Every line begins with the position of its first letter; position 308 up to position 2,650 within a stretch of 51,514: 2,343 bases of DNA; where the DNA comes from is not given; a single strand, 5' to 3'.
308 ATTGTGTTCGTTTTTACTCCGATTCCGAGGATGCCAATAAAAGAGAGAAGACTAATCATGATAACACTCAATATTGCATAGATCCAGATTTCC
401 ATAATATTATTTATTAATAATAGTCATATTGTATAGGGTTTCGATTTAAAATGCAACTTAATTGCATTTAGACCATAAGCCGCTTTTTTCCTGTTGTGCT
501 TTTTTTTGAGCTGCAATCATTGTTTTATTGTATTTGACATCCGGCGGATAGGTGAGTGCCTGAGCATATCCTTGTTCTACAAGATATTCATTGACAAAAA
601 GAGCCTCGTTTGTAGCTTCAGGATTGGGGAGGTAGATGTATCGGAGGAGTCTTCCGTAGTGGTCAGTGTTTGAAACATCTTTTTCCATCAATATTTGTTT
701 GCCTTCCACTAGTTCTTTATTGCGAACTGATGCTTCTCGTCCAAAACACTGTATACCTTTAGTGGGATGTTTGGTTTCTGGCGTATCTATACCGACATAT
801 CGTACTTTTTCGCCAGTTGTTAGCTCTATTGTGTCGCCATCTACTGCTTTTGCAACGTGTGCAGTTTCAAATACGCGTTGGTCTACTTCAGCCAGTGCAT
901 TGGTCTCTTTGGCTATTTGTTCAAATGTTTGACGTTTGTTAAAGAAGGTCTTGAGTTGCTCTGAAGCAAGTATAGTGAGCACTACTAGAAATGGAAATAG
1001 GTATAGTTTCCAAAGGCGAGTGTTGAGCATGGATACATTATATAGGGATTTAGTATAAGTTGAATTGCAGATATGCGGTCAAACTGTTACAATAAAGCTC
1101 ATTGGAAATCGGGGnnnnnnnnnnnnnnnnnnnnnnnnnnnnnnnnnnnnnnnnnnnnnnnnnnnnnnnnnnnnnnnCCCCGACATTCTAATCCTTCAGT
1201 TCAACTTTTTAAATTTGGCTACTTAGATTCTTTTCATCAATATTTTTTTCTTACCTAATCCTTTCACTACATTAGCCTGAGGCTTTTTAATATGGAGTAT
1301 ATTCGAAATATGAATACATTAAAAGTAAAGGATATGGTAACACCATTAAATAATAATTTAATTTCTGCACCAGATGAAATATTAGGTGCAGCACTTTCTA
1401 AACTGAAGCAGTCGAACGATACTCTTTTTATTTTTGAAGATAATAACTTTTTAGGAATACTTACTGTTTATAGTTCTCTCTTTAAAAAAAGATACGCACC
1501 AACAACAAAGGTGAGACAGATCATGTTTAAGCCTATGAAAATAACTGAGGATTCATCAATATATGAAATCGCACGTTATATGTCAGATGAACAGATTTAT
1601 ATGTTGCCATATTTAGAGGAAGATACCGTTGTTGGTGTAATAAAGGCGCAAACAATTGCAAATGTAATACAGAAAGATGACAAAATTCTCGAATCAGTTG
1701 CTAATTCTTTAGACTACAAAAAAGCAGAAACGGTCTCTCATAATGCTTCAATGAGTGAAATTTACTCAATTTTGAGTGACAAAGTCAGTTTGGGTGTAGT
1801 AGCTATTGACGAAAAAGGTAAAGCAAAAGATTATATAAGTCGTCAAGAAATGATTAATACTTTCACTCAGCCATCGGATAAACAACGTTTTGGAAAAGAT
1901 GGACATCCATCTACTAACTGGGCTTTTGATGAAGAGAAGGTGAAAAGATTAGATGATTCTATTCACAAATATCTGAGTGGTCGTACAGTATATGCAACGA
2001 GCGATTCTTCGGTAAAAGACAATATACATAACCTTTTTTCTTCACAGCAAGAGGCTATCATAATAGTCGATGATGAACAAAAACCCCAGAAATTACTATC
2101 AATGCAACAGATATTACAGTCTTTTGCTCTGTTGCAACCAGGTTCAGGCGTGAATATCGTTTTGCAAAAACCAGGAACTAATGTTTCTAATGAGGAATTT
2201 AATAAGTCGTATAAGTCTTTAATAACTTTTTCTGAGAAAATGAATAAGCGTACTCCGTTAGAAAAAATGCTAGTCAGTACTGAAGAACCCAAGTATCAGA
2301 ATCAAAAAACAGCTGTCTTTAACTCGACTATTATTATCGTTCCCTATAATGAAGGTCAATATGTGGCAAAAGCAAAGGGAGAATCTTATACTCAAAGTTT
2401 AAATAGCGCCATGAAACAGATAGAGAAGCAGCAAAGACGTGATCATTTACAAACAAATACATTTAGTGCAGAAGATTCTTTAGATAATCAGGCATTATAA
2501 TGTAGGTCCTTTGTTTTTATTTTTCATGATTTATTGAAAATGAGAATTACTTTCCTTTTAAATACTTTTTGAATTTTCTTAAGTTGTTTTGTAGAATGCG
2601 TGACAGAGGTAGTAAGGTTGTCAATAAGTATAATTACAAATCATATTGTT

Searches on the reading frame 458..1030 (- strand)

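Call 23: search_protein_families(library=ncbifam, proteins=[window:458-1030:-], max_evalue=0.00001)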
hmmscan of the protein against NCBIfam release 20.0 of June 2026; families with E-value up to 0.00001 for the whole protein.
window:458-1030:- (190 aa): 2 families
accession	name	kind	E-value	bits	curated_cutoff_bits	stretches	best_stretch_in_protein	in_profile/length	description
NF047694.1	TnucaseNucIStaph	equivalog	4.8e-32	110.8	250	1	16-187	9-175/175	thermonuclease NucI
NF047969.1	CaNuclEcnA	equivalog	1.4e-14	54.3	180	1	94-187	63-149/151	calcium-activated nuclease EcnA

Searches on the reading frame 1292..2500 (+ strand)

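Call 23: search_protein_families(library=ncbifam, proteins=[window:1292-2500:+], max_evalue=0.00001)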
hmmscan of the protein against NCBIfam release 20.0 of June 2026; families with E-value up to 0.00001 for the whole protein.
window:1292-2500:+ (402 aa): 2 families
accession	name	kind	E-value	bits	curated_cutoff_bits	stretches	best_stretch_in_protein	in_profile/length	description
NF041552.1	TF_PrdR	equivalog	1.4e-09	36.9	795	1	11-128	7-127/577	sigma-54 dependent transcriptional regulator PrdR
NF053603.1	HhpR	exception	2.6e-06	26.8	520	0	69-127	219-279/282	CBS domain-containing high hydrostatic pressure regulator HhpR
